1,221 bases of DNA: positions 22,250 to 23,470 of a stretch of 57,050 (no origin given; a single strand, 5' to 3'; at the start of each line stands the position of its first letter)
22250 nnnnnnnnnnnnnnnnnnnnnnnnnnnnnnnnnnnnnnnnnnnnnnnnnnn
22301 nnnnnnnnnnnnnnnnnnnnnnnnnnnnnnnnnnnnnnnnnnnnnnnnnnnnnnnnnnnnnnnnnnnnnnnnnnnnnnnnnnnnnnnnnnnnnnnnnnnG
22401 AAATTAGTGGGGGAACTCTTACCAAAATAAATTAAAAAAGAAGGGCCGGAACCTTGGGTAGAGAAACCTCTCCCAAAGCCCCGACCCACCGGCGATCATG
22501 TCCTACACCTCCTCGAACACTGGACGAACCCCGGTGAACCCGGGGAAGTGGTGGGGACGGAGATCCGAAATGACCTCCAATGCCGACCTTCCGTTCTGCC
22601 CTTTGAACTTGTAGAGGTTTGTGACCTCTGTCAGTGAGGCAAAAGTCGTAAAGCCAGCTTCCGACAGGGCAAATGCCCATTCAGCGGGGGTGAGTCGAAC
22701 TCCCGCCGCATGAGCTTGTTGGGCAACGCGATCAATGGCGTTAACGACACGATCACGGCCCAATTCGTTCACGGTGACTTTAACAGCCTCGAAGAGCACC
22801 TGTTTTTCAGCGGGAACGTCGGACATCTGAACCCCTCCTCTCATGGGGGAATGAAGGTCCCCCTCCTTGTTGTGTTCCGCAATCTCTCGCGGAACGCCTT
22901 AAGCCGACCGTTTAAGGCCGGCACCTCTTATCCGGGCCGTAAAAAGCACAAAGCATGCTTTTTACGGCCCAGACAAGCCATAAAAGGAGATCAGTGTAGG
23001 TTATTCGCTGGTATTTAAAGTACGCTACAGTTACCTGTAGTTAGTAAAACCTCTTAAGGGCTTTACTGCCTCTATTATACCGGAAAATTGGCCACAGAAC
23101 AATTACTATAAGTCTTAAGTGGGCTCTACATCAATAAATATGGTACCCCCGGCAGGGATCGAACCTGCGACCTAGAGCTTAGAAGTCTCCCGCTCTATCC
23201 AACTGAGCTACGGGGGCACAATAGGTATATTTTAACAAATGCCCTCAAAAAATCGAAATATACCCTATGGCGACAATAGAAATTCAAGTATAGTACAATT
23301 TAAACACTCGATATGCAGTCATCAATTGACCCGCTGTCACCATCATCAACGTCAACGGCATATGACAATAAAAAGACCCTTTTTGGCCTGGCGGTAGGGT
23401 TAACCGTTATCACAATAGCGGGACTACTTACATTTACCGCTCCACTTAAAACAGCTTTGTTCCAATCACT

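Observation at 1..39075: Mosaic of short G+C-rich gene islands, each with a strong SD and a GC-hairpin terminator, in an AT-rich, largely SD-less genome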

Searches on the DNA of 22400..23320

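Call 95: search_rna_families(source=window, start=22400, end=23320, threshold=evalue, max_evalue=1)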
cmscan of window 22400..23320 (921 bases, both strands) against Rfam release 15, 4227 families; matches with E-value up to 1: 6.
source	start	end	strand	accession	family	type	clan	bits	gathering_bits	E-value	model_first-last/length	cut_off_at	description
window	23144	23217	-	RF00005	tRNA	Gene; tRNA;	CL00001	63.8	29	2.3e-13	1-71/71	no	tRNA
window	23143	23217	+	RF04354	Plastid-ycf2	Cis-reg;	-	22.6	65.7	0.053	1-75/75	no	Plastid-ycf2 5UTR RNA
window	22774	22895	-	RF00518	speF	Cis-reg; leader;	-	22.3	37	0.0024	1-153/153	no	speF leader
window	22923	22988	-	RF03578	mir-3910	Gene; miRNA;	-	20.7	95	0.3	1-82/82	no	mir-3910 microRNA precursor family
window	22499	22558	-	RF01014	mir-1306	Gene; miRNA;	-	19.9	70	0.21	1-72/72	no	mir-1306 microRNA precursor family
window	22925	22979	-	RF03519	mir-238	Gene; miRNA;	-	19.8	80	0.53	1-85/85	no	mir-238 microRNA precursor family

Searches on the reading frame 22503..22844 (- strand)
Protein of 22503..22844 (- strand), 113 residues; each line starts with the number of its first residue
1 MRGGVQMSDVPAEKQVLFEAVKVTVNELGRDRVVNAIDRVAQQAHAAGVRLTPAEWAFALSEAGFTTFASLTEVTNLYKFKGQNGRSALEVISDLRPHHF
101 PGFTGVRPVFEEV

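Call 7: search_protein_families(library=pfam, max_evalue=0.01, proteins=[window:22503-22844:-])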
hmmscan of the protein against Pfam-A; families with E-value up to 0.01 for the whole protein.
window:22503-22844:- (113 aa): 1 family
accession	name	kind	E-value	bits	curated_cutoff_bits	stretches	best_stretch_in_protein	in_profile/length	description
PF04937.20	DUF659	-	0.0091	16.1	34.7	0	5-52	66-113/152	Protein of unknown function (DUF 659)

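Call 44: search_protein_families(library=phrogs, max_evalue=0.01, proteins=[P0006, P0007, P0008, P0009, P0010])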
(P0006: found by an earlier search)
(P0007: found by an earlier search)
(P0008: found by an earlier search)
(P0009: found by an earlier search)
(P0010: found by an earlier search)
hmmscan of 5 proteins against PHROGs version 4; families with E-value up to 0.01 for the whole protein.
P0006 (347 aa): 0 families

P0007 (133 aa): 0 families

P0008 (107 aa): 0 families

P0009 (163 aa): 0 families

P0010 (115 aa): 0 families

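Call 45: search_protein_families(library=ncbifam, max_evalue=0.01, proteins=[P0006, P0007, P0008, P0009, P0010])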
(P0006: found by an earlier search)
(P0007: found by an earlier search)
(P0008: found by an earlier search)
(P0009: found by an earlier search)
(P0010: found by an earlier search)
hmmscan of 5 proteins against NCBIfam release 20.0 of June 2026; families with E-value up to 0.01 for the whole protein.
P0006 (347 aa): 0 families

P0007 (133 aa): 0 families

P0008 (107 aa): 0 families

P0009 (163 aa): 0 families

P0010 (115 aa): 0 families

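Call 46: search_protein_families(library=padloc, max_evalue=0.01, proteins=[P0006, P0007, P0008, P0009, P0010])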
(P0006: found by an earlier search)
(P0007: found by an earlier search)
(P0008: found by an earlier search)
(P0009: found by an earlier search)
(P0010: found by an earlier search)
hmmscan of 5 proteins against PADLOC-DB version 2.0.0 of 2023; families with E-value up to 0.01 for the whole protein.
P0006 (347 aa): 0 families

P0007 (133 aa): 0 families

P0008 (107 aa): 0 families

P0009 (163 aa): 0 families

P0010 (115 aa): 0 families
